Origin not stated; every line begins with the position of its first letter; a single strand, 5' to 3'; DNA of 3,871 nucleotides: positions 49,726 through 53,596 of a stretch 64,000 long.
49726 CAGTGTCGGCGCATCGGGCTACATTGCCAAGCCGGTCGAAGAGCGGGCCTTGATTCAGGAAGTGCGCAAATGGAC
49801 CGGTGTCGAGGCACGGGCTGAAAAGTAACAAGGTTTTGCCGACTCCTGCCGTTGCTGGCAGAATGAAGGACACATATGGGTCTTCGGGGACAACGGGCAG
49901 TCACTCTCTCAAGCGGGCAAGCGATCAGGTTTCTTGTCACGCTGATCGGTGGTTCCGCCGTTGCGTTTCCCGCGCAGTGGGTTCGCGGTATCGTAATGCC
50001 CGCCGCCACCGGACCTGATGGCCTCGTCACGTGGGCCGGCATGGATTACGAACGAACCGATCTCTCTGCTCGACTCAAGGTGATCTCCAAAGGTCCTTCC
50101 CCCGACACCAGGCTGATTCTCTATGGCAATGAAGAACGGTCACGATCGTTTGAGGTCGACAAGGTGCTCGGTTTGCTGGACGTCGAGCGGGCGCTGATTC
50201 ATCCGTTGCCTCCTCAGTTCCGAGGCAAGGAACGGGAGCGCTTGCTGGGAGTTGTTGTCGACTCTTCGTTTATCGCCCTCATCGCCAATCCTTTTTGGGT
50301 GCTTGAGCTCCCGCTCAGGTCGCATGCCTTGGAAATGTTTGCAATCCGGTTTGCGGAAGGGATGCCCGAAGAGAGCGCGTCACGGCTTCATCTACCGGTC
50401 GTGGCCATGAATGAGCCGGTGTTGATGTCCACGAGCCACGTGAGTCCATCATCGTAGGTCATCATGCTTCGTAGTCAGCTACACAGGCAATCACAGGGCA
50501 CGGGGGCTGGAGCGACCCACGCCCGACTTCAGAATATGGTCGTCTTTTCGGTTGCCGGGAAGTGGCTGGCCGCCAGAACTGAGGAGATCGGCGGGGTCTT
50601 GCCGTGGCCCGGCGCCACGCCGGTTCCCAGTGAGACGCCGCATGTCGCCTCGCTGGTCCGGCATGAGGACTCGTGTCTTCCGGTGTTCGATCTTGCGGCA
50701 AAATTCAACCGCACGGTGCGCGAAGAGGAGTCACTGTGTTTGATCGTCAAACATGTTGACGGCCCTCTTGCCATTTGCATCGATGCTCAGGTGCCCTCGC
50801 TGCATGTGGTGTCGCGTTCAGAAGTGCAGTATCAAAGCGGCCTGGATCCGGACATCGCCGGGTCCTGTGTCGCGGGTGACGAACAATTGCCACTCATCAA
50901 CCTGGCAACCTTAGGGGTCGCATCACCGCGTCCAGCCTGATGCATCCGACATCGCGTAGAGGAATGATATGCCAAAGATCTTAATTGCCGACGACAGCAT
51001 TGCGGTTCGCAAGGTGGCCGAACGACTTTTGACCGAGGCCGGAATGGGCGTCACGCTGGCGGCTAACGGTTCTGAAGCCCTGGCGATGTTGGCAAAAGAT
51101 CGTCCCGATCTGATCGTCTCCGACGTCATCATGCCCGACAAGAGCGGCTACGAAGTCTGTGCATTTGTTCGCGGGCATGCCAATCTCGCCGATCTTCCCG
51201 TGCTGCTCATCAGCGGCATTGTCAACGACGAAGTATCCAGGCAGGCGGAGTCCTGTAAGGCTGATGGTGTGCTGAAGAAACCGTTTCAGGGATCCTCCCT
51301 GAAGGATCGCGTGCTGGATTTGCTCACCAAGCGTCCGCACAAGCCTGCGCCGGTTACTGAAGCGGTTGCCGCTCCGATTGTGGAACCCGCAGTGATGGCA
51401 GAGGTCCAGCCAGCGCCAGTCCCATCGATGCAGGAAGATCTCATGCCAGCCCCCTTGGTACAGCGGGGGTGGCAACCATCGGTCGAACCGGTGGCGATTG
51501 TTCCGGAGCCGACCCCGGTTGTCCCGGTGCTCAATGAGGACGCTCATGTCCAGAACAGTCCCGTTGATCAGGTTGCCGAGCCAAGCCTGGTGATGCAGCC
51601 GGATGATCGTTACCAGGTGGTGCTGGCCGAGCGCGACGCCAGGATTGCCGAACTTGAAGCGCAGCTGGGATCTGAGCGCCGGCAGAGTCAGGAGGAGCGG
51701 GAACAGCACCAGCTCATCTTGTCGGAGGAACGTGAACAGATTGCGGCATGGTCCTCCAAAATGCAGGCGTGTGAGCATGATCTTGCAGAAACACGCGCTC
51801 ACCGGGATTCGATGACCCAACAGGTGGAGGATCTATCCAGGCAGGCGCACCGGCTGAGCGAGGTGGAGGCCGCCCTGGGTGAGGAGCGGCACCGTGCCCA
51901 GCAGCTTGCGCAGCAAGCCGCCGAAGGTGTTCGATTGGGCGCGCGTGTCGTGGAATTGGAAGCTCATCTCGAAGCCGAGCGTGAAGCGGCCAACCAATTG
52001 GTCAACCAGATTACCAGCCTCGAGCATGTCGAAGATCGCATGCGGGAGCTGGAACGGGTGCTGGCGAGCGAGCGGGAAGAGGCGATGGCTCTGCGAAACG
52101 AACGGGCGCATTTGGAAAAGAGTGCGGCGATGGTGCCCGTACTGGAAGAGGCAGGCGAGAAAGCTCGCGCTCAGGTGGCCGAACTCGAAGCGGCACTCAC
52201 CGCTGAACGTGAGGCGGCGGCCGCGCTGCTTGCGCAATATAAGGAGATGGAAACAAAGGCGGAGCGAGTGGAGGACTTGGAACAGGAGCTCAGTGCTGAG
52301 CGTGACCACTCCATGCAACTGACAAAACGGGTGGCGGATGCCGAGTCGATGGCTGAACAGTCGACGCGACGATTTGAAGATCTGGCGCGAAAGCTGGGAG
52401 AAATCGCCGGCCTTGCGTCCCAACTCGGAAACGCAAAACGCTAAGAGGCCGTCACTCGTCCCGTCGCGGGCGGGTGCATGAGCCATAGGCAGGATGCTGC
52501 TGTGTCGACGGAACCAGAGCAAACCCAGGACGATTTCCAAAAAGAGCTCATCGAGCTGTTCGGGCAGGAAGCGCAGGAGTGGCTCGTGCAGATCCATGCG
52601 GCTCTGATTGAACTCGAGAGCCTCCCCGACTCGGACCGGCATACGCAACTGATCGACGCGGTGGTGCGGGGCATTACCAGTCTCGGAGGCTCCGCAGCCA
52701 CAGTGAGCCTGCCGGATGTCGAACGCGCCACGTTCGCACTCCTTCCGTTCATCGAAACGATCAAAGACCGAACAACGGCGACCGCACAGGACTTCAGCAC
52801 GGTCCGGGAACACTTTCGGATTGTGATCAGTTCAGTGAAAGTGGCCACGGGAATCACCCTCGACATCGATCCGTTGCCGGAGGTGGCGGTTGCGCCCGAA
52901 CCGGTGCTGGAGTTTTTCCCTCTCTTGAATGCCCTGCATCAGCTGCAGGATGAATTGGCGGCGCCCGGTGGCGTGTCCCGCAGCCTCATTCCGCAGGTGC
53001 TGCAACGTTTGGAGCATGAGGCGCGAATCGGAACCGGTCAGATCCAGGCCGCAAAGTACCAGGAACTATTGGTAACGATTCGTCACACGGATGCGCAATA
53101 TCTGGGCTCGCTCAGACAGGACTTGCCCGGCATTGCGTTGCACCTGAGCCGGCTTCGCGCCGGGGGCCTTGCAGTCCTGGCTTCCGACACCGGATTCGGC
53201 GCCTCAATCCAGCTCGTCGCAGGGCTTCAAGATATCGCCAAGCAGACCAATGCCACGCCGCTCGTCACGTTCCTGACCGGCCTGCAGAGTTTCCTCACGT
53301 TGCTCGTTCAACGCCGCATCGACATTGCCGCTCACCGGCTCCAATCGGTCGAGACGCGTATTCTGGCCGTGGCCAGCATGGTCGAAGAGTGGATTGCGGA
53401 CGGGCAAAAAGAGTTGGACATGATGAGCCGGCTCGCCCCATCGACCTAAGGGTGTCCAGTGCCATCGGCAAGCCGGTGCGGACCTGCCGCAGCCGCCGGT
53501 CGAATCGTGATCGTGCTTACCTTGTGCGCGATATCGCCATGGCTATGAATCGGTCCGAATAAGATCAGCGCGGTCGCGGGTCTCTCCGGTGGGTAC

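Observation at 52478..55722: Duplicated His-less Hpt module, once stand-alone and once fused to an atypical HD-GYP: candidate new chemosensory-to-c-di-GMP output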

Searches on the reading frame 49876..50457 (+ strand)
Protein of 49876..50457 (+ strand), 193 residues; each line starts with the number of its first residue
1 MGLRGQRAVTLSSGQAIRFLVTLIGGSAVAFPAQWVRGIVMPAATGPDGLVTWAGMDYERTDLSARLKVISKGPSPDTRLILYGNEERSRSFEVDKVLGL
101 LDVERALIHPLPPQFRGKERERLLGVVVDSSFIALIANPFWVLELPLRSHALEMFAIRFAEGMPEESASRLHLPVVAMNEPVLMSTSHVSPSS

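Call 6: search_protein_families(library=pfam, proteins=[window:49876-50457:+], max_evalue=0.01)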
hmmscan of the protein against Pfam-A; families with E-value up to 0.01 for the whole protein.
window:49876-50457:+ (193 aa): 1 family
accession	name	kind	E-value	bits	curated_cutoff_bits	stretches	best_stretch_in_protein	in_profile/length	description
PF01584.24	CheW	-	0.0003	20.8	23.5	1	19-135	2-126/138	CheW-like domain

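Call 10: search_protein_families(library=ncbifam, proteins=[window:49876-50457:+], max_evalue=0.01)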
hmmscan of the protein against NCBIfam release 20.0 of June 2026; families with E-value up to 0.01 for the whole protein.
window:49876-50457:+ (193 aa): 0 families

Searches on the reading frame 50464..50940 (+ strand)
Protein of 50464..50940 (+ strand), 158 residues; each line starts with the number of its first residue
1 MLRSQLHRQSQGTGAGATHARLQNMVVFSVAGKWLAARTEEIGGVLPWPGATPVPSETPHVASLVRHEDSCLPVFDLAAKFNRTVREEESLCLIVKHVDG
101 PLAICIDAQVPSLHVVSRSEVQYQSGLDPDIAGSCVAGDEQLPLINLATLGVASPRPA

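Call 6: search_protein_families(library=pfam, proteins=[window:50464-50940:+], max_evalue=0.01)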
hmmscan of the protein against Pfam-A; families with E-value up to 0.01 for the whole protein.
window:50464-50940:+ (158 aa): 1 family
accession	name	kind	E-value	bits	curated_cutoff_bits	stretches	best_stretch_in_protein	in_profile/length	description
PF01584.24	CheW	-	3.6e-13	49.8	23.5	1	25-144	2-126/138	CheW-like domain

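Call 10: search_protein_families(library=ncbifam, proteins=[window:50464-50940:+], max_evalue=0.01)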
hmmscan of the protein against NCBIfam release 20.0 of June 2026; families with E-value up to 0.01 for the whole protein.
window:50464-50940:+ (158 aa): 0 families

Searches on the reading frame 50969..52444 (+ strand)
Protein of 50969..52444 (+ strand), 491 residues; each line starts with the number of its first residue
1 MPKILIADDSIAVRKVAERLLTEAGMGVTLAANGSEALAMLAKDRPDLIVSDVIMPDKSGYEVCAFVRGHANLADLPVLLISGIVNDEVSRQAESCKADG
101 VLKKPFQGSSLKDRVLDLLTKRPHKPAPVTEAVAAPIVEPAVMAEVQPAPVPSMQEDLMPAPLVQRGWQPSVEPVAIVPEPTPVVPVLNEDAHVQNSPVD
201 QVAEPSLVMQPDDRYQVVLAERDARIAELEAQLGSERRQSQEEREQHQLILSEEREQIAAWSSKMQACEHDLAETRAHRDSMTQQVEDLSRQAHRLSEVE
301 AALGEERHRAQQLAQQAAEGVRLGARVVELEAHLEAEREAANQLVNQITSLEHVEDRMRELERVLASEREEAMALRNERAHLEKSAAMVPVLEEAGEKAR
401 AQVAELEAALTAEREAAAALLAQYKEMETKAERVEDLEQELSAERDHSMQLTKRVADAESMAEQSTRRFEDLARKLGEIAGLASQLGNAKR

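Call 6: search_protein_families(library=pfam, proteins=[window:50969-52444:+], max_evalue=0.01)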
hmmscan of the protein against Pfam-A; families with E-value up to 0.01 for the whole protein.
window:50969-52444:+ (491 aa): 1 family
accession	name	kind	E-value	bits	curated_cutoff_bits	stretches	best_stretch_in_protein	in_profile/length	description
PF00072.30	Response_reg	-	1.3e-21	77.3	30.2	1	4-115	1-110/111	Response regulator receiver domain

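Call 10: search_protein_families(library=ncbifam, proteins=[window:50969-52444:+], max_evalue=0.01)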
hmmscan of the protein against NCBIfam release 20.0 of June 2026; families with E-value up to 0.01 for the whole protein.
window:50969-52444:+ (491 aa): 87 families (the best 25 are shown)
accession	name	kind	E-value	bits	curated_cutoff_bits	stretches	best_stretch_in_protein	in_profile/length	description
NF045944.1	ResRegRpaBCyano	equivalog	2.6e-20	72.8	330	1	5-129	1-122/229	response regulator transcription factor RpaB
NF041866.1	EpsW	equivalog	1.1e-16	60.7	200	1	4-121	8-127/131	exopolysaccharide biosynthesis response regulator EpsW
NF046026.1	HisKinCckACaul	equivalog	3e-16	58.7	1000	1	3-119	560-676/678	cell cycle histidine kinase CckA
NF007135.0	PRK09581.1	equivalog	4.4e-16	58.7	474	1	3-118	4-119/457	PleD family two-component system response regulator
NF045717.1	DVU0259_DivK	exception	7e-15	55.2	160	1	3-115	4-112/117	DVU0259 family response regulator domain-containing protein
TIGR02154.1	PhoB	equivalog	3.2e-14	52.8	296.2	1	3-121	4-122/226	phosphate regulon transcriptional regulator PhoB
NF007005.1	PRK09468.1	equivalog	3.4e-14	52.8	331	1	3-125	5-125/237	osmolarity response regulator transcription factor OmpR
NF046022.1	RespRegCpdRBruc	equivalog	7.7e-14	51.7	180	1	1-115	1-110/120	cell cycle two-component system response regulator CpdR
NF041367.1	CheY_Halo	equivalog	1.2e-13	51.4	200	1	4-117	1-112/114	chemotaxis protein CheY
NF008296.0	PRK11083.1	equivalog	1.5e-13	50.7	273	1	2-125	4-124/228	two-component system response regulator CreB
NF041733.1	resp_reg_CseB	equivalog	4.4e-13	49.1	350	1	3-131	2-127/228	two-component system response regulator CseB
NF040689.1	MtrAB_MtrA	equivalog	5.5e-13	48.8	300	1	4-122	1-116/219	MtrAB system response regulator MtrA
TIGR01818.1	ntrC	equivalog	1.3e-12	47.3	558.6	1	4-107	1-102/463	nitrogen regulation protein NR(I)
NF007969.0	PRK10693.1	equivalog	2e-12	46.8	329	1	3-119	9-124/337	two-component system response regulator RssB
NF046020.1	HisKinCckABruc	equivalog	2.8e-12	45.4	1000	1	3-119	751-867/868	cell cycle histidine kinase CckA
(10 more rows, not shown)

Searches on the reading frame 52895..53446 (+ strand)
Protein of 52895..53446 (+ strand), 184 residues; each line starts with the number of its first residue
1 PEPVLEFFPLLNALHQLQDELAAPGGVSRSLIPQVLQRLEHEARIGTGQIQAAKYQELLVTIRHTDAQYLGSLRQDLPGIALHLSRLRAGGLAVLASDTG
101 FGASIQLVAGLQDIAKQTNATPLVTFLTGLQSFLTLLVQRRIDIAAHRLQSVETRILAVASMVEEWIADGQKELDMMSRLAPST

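Call 48: predict_structure(alignment_id=A3)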
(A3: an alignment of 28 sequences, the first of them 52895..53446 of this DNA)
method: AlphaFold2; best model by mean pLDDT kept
length: 184 residues; sequences in the alignment: 28
mean_pLDDT: 87.8   pTM: 0.77
mean pLDDT of the five models: 87.8, 86.9, 85.7, 84.5, 84.4
residues with pLDDT >= 90: 109; 70-90: 66; 50-70: 8; < 50: 1
segments of 3 or more residues with pLDDT < 50: none
pLDDT, mean of each block of 10 residues (from residue 1): 80 91 73 91 81 91 92 92 91 80 91 89 93 91 88 93 91 92 64
secondary structure, 60 per line:
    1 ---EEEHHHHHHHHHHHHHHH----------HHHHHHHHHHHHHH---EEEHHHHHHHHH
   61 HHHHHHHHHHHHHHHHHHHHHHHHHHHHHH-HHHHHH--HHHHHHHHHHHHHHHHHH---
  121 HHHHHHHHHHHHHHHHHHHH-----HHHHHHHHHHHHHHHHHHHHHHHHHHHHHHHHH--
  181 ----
elements in order: E4-6 H7-21 H32-45 E49-51 H52-90 H92-97 H100-117 H121-140 H146-178

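Call 49: search_protein_representatives(alignment_id=A3)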
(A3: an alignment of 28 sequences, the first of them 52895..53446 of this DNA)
Query: 28 sequences, 177 profile positions. Proteins with E-value up to 0.001 (for the whole library): 164; up to 1e-10: 128; up to 1e-30: 65. The best 150 are listed.
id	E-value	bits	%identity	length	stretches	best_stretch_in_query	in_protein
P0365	1.3e-58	214.2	-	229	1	3-176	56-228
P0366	3.8e-58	212.6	-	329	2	4-176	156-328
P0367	6.5e-56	205.4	-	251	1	3-175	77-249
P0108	7.1e-55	202.0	-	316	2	4-175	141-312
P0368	1.6e-54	200.9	-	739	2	4-176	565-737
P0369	1.9e-54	200.5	-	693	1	4-176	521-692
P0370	1.5e-53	197.7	-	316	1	4-176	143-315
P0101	1.0e-51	191.7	-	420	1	3-176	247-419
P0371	2.8e-51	190.3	-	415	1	2-176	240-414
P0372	3.4e-50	186.7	-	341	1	2-176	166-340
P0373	1.2e-49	184.9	-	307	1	3-175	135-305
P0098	1.1e-48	181.8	-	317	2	3-176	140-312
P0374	3.1e-48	180.3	-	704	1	3-176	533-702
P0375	4.6e-48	179.8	-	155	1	19-176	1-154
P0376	5.0e-47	176.4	-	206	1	3-176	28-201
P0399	5.5e-39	150.2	-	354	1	3-175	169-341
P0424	1.0e-31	126.5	-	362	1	5-174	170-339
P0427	2.0e-30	122.4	-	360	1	3-175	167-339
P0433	1.3e-27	113.2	-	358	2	4-175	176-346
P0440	3.7e-26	108.4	-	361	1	3-175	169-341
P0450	2.3e-24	102.6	-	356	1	5-175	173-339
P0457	1.2e-22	97.0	-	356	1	3-175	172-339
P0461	3.3e-21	92.3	-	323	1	7-175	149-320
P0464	1.5e-19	86.9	-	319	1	8-175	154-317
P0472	3.4e-16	76.0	-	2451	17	5-75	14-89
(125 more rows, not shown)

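Call 50: list_cluster_members(proteins=[P0399, P0424, P0427, P0440, P0450, P0457, P0433, P0461, P0464, P0472])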
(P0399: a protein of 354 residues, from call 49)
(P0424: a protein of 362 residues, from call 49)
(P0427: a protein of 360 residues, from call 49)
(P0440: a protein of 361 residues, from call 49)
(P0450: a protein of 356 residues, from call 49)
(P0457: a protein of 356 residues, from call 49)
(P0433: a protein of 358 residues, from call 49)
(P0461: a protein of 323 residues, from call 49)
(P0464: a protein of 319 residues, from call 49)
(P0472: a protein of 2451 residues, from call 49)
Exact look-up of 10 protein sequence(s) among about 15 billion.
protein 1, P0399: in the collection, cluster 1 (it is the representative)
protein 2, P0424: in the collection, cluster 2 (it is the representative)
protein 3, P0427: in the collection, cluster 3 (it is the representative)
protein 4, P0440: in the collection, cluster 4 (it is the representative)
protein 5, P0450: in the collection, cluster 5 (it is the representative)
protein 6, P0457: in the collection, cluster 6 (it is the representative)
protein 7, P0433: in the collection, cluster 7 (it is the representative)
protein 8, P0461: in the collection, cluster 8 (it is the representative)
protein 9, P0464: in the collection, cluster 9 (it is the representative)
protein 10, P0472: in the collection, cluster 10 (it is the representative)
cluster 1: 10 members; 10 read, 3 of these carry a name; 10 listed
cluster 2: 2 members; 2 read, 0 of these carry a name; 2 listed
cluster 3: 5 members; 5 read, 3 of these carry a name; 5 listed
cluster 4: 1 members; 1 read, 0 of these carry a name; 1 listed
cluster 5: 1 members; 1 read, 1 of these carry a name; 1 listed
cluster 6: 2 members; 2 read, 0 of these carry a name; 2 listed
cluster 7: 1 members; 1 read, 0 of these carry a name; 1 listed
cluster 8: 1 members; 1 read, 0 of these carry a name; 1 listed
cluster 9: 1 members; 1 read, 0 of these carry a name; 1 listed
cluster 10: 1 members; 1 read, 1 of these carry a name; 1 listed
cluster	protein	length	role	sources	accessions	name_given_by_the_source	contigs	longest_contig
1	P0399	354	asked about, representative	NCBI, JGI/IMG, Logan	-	chemotaxis protein histidine kinase CheA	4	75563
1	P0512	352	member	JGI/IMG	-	chemotaxis protein histidine kinase CheA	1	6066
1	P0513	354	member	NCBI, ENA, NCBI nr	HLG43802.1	MAG TPA: hypothetical protein VI337_02180 [Nitrospirales bacterium] | hypothetical protein [Nitrospirales bacterium]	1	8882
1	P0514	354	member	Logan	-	-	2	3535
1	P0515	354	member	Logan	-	-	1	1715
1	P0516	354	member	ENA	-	-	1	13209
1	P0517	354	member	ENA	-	-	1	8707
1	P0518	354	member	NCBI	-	-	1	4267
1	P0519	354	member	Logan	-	-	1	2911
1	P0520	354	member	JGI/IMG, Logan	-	-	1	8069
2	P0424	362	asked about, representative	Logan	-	-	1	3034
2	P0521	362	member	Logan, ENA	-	-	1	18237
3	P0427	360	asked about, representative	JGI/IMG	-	chemotaxis protein histidine kinase CheA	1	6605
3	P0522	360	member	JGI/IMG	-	chemotaxis protein histidine kinase CheA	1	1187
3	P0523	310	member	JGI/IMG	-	chemotaxis protein histidine kinase CheA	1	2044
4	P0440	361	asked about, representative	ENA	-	-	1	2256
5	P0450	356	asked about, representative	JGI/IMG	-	chemotaxis protein histidine kinase CheA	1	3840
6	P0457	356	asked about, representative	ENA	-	-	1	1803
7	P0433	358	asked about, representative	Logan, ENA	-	-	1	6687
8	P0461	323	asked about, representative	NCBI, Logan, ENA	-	-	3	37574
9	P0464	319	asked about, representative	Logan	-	-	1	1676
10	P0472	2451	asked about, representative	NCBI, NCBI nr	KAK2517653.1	hypothetical protein Q9233_012987 [Columba guinea]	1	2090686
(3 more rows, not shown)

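Call 52: fold_search(model_id=the predicted structure, library=pdb)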
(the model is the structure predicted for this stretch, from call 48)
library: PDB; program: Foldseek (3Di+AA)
matches with E <= 10: 363; with E <= 0.001: 0
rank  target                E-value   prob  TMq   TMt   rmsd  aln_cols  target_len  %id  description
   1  2lch_MODEL_1_A        6.6e-02  1.00  0.48  0.74   2.2       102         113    9  Solution NMR Structure of a Protein With a Redesigned Hydrophobic Core, Northeast Structural Genomics Consorti (released 2011-05-25)
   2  1tqg                  1.3e-01  1.00  0.41  0.66   4.3       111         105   14  CheA phosphotransferase domain from Thermotoga maritima (released 2004-09-07)
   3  3u3b_A                1.4e-01  0.99  0.36  0.57   5.1       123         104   11  Crystal Structure of Computationally Redesigned Four-Helix Bundle (released 2012-06-13)
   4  7t2y_A                2.0e-01  1.00  0.41  0.68   8.7       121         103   11  X-ray structure of a designed cold unfolding four helix bundle (released 2022-03-02)
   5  3u3b_B                2.1e-01  1.00  0.49  0.83   2.1       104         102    9  Crystal Structure of Computationally Redesigned Four-Helix Bundle (released 2012-06-13)
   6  3kyi_A                2.2e-01  1.00  0.49  0.68  11.2       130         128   15  Crystal structure of the phosphorylated P1 domain of CheA3 in complex with CheY6 from R. sphaeroides (released 2010-02-16)
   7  6fes_A                3.6e-01  0.99  0.49  0.26   8.3       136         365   10  Crystal structure of novel repeat protein BRIC2 fused to DARPin D12 (released 2018-09-05)
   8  9n0i_E                3.6e-01  0.47  0.24  0.32  11.2       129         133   15  Crystal structure of KABLE double mutant (Lys14Pro, Leu20Trp) (released 2025-08-20)
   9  9n0k_A                4.2e-01  0.44  0.27  0.34   8.2       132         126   16  Crystal structure of KABLE triple mutant (Ile12Phe, Lys14Pro, Leu20Trp) (released 2025-08-20)
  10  3kyj_A                4.7e-01  1.00  0.49  0.68   9.1       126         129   15  Crystal structure of the P1 domain of CheA3 in complex with CheY6 from R. sphaeroides (released 2010-02-16)
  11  9n0i_A                6.6e-01  0.25  0.25  0.32  10.2       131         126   15  Crystal structure of KABLE double mutant (Lys14Pro, Leu20Trp) (released 2025-08-20)
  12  4tx5_A                7.3e-01  0.33  0.24  0.25  20.5       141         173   13  Crystal structure of Smac-DIABLO (in space group P65) (released 2015-07-15)
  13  4uos                  7.3e-01  0.21  0.23  0.23  15.2       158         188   12  Thermodynamic hyperstability in parametrically designed helical bundles (released 2014-11-05)
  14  2ld6_MODEL_1_A        8.1e-01  0.97  0.48  0.64  14.2       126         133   13  Solution Structure of Histidine Phosphotransfer Domain of CheA (released 2011-10-12)
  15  1few                  8.1e-01  0.20  0.23  0.25  21.1       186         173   12  CRYSTAL STRUCTURE OF SMAC/DIABLO (released 2000-09-13)
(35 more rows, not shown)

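Call 67: search_protein_families(library=pfam, proteins=[window:52895-53446:+], max_evalue=10)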
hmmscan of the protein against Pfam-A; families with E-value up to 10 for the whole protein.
window:52895-53446:+ (184 aa): 2 families
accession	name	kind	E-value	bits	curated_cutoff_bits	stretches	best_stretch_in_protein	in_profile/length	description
PF04912.19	Dynamitin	-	0.074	12.8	31.8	1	111-159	240-288/396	Dynamitin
PF04018.18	VCA0040-like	-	0.12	12.3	26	1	55-160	22-118/246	Undecaprenyl phosphate translocase-like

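Call 81: search_protein_families(library=pfam, alignment_id=A3, max_evalue=1)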
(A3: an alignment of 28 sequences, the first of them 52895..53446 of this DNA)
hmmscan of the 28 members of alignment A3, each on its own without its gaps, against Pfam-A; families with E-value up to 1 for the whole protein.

A. member 1, window:52895-53446:+ (184 aa): 2 families
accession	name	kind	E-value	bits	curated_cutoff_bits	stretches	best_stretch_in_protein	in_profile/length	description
PF04912.19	Dynamitin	-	0.074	12.8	31.8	1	111-159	240-288/396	Dynamitin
PF04018.18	VCA0040-like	-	0.12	12.3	26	1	55-160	22-118/246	Undecaprenyl phosphate translocase-like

B. families by the number of members that match (of 28 scanned): 46 families (the first 25 are shown)
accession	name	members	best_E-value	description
PF24430.1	DUF7553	5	0.00041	Family of unknown function (DUF7553)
PF04912.19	Dynamitin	5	0.0026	Dynamitin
PF25392.1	MS_channel_TM1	2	0.019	Mechanosensitive ion channel, transmembrane helix 1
PF00482.28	T2SSF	2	0.019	Type II secretion system (T2SS), protein F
PF05960.17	DUF885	2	0.026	Bacterial protein of unknown function (DUF885)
PF07426.16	Dynactin_p22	2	0.029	Dynactin subunit p22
PF17107.11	SesA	2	0.03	N-terminal domain on NACHT_NTPase and P-loop NTPases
PF00237.24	Ribosomal_L22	2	0.037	Ribosomal protein L22p/L17e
PF22840.2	CATSPERG_NTD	2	0.26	CATSPERG N-terminal domain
PF15976.11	CooC_C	1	0.00079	CS1-pili formation C-terminal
PF00550.31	PP-binding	1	0.0028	Phosphopantetheine attachment site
PF20649.3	COG5_C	1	0.0043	Conserved oligomeric Golgi complex subunit 5, C-terminal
PF01627.28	Hpt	1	0.0044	Hpt domain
PF03874.21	RNA_pol_Rpb4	1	0.012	RNA polymerase Rpb4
PF13624.11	SurA_N_3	1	0.013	SurA-like N-terminal domain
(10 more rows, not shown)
